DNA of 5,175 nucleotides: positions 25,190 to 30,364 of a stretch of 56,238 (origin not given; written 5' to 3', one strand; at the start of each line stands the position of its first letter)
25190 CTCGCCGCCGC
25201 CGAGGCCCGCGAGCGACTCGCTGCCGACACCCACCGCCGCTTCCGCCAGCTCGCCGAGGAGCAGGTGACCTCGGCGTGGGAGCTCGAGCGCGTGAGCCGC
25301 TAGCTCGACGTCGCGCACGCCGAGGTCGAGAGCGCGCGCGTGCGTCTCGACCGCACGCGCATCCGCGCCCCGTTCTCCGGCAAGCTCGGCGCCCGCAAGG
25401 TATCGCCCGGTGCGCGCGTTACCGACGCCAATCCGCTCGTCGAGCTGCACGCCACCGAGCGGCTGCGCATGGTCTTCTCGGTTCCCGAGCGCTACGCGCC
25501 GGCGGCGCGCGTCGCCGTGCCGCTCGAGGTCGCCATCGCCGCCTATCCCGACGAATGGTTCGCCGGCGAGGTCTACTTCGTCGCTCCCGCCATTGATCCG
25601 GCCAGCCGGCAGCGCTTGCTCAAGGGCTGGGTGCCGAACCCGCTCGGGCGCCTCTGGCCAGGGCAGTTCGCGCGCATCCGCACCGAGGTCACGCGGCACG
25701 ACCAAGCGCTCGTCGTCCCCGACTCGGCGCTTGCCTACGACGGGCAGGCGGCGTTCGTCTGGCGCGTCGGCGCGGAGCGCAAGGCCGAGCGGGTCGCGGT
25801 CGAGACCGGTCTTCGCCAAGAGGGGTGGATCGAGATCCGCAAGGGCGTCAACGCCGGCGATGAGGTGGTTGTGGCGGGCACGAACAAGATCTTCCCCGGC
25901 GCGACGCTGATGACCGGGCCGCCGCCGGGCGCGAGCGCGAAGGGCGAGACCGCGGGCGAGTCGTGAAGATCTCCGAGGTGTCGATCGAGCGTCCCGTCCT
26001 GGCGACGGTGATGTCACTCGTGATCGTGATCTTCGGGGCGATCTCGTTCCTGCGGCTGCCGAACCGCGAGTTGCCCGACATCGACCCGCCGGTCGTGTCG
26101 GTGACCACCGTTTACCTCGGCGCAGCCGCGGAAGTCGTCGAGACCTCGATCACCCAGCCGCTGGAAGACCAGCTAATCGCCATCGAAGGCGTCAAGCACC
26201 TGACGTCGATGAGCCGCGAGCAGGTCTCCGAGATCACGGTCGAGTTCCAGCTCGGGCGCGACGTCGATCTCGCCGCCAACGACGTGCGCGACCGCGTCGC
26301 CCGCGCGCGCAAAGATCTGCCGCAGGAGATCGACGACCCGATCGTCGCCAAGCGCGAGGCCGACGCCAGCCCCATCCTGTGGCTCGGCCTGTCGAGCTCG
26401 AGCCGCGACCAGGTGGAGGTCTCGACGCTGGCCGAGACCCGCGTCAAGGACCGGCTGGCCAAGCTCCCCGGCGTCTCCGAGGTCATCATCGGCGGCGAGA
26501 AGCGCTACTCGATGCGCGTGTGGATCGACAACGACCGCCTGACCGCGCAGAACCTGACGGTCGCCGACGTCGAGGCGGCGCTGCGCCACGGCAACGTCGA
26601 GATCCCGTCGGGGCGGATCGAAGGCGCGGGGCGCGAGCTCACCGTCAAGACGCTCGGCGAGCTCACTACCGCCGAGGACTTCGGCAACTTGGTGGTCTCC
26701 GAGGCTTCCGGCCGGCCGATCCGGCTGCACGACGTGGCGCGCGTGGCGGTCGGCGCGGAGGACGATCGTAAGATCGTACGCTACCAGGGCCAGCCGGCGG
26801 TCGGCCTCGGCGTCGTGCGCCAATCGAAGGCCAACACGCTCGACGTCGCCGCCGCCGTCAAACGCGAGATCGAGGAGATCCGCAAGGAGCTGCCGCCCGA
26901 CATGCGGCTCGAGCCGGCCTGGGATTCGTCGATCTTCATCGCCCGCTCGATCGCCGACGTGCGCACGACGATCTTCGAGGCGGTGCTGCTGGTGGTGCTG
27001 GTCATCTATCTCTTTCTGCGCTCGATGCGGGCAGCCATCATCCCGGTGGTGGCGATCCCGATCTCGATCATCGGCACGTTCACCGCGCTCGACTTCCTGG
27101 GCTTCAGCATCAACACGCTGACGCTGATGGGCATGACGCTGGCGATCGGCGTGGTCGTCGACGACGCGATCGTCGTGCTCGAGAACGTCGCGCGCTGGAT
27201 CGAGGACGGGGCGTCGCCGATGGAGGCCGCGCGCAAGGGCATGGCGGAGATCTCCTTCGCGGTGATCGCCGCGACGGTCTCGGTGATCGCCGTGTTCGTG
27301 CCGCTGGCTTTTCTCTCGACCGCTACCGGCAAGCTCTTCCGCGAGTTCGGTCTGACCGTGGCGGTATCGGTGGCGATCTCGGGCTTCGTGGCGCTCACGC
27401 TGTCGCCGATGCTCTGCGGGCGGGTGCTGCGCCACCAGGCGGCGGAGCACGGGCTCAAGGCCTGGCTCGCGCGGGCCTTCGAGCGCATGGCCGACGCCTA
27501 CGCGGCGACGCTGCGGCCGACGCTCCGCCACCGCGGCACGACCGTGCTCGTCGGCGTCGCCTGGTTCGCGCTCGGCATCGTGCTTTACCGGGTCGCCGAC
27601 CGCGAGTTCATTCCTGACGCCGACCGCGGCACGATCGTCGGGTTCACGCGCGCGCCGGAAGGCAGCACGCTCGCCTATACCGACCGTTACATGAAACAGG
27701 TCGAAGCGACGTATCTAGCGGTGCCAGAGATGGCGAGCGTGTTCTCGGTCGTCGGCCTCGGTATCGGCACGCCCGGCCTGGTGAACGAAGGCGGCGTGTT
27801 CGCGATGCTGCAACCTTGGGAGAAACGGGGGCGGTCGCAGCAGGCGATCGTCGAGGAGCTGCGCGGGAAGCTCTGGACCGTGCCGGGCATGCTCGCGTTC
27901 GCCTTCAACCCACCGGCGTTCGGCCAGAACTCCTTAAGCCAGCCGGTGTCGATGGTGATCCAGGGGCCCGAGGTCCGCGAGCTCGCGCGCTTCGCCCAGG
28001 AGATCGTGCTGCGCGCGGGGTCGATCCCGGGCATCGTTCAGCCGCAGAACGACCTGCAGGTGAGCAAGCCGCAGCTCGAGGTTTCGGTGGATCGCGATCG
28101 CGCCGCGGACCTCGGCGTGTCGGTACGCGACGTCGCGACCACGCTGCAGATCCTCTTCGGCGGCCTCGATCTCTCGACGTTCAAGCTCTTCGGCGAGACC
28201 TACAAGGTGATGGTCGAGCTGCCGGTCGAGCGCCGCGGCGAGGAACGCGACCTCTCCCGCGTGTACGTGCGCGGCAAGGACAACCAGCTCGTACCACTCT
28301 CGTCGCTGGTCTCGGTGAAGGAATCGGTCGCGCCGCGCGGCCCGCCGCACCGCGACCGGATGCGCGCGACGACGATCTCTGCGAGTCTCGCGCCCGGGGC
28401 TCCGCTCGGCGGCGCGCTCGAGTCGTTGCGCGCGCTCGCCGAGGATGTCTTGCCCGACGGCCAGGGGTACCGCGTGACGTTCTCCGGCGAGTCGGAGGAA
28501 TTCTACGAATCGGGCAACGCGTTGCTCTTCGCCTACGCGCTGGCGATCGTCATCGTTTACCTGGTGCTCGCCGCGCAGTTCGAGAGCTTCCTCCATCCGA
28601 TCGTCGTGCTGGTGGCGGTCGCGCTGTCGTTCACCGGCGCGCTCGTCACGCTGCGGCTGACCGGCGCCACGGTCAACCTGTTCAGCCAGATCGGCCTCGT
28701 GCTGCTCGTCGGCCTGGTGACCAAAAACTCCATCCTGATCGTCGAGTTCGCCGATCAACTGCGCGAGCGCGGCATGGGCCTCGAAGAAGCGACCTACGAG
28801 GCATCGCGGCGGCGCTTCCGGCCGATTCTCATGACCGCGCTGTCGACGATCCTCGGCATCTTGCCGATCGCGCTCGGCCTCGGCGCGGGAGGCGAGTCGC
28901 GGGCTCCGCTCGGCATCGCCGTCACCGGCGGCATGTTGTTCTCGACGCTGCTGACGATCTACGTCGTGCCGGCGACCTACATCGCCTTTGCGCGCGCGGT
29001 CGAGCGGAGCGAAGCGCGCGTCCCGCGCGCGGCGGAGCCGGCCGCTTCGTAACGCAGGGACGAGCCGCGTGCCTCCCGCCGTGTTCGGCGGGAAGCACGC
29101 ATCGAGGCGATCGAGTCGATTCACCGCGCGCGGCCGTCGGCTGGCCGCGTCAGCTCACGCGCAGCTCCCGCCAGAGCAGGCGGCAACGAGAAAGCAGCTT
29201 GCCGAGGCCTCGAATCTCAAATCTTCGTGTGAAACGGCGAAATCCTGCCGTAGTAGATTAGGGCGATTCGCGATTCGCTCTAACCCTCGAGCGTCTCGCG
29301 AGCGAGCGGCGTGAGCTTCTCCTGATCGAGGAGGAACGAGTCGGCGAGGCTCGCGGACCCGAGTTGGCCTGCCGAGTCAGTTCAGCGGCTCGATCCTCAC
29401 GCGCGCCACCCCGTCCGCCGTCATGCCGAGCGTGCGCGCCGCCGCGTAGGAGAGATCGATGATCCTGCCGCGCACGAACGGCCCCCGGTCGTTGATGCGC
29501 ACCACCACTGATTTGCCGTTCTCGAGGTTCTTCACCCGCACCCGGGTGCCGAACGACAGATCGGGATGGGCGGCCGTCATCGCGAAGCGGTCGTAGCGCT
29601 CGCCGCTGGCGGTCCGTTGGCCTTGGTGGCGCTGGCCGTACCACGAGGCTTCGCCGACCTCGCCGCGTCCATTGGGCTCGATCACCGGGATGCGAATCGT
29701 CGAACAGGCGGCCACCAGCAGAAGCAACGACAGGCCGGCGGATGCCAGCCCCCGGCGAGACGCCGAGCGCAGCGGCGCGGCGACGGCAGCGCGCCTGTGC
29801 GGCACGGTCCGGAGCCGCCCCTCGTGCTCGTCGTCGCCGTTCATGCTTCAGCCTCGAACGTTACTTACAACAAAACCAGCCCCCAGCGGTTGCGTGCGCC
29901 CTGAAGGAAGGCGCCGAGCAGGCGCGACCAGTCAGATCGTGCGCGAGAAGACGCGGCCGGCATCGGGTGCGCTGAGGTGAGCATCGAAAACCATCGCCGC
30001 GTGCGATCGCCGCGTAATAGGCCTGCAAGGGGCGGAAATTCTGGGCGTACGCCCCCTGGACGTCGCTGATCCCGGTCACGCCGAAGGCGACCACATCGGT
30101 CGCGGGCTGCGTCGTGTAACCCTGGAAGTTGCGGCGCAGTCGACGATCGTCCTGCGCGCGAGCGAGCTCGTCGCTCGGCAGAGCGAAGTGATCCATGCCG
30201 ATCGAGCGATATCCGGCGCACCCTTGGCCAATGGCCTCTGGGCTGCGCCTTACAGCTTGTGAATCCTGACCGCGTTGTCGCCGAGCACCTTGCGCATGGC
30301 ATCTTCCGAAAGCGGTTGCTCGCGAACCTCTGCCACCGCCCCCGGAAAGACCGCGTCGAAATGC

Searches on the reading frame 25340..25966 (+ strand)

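Call 12: search_protein_families(library=pfam, proteins=[window:25340-25966:+], max_evalue=0.00001)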
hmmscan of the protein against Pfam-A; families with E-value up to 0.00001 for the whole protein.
window:25340-25966:+ (208 aa): 2 families
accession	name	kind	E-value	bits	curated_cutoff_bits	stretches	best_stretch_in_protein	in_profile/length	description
PF16576.10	HlyD_D23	-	6.1e-16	58.8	30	1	5-111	108-214/214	Barrel-sandwich domain of CusB or HlyD membrane-fusion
PF13437.12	HlyD_3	-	6e-08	33.8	22.2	1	8-92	2-87/106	HlyD family secretion protein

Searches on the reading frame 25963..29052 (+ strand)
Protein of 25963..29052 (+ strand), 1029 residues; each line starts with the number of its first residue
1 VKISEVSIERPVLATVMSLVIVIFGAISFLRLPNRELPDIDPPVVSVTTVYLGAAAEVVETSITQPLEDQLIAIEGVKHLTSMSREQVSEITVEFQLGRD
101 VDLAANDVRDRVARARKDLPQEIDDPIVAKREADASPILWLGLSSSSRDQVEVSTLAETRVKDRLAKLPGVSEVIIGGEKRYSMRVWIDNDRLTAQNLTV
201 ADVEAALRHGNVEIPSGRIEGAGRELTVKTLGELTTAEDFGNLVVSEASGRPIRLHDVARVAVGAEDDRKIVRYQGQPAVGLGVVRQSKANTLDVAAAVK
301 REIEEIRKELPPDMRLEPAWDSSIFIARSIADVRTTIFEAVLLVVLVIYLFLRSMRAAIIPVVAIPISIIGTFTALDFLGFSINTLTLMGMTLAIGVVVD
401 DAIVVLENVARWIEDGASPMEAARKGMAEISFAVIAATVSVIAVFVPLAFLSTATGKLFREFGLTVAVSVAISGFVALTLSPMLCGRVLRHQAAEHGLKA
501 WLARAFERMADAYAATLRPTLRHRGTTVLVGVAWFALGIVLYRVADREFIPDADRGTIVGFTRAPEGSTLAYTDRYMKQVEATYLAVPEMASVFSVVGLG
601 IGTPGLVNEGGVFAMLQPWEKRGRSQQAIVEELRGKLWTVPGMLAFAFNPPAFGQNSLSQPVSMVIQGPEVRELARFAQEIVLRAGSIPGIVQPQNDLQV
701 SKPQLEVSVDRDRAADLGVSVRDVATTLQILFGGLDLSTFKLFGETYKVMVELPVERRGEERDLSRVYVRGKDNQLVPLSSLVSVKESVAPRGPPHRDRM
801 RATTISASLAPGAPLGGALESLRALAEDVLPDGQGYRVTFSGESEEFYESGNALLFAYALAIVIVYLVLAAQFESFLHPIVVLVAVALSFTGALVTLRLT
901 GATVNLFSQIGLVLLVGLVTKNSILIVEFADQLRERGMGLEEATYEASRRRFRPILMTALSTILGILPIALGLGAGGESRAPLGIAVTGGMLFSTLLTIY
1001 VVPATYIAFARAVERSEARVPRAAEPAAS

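Call 12: search_protein_families(library=pfam, proteins=[window:25963-29052:+], max_evalue=0.00001)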
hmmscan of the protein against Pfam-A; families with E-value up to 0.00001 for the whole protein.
window:25963-29052:+ (1029 aa): 2 families
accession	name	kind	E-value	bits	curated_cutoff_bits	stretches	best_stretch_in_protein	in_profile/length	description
PF00873.25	ACR_tran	-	0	1039.3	28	1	3-1009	1-1020/1021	AcrB/AcrD/AcrF family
PF03176.21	MMPL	-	6.1e-15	55.4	20.5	1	332-488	144-302/333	MMPL family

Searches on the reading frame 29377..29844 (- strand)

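Call 12: search_protein_families(library=pfam, proteins=[window:29377-29844:-], max_evalue=0.00001)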
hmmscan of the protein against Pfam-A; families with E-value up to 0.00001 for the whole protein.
window:29377-29844:- (155 aa): 1 family
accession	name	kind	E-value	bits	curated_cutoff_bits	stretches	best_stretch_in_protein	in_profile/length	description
PF03330.24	DPBB_1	-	1.5e-27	96.1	28.8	1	63-151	3-83/83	Lytic transglycolase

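Call 69: search_protein_families(library=ncbifam, proteins=[window:29377-29844:-], max_evalue=0.01)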
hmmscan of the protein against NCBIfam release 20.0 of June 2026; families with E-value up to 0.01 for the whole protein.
window:29377-29844:- (155 aa): 4 families
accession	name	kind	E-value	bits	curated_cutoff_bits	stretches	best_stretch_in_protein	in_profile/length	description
TIGR00413.1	rlpA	subfamily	8.4e-40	136.9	82.15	1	64-153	1-90/208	septal ring lytic transglycosylase RlpA family protein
NF047735.1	MPL36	exception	1e-36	127.2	430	1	61-152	91-182/305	RlpA family plasminogen-binding lipoprotein MPL36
NF007953.1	PRK10672.1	equivalog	7.6e-30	104.6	201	1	56-154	72-168/362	endolytic peptidoglycan transglycosylase RlpA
NF041659.1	Papain_Inhib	equivalog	0.00073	19.5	150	1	100-146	82-128/130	cysteine/serine endopeptidase inhibitor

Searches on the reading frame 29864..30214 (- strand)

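Call 66: search_protein_families(library=pfam, proteins=[window:29864-30214:-], max_evalue=1)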
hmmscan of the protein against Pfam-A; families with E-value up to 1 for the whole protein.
seq(117 aa): 0 families

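Call 69: search_protein_families(library=ncbifam, proteins=[window:29864-30214:-], max_evalue=0.01)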
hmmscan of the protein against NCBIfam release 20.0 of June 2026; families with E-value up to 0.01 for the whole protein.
seq(117 aa): 1 family
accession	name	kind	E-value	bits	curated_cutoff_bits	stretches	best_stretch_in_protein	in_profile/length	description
TIGR00538.1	hemN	equivalog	2e-24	86.2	324.95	1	1-73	279-351/454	oxygen-independent coproporphyrinogen III oxidase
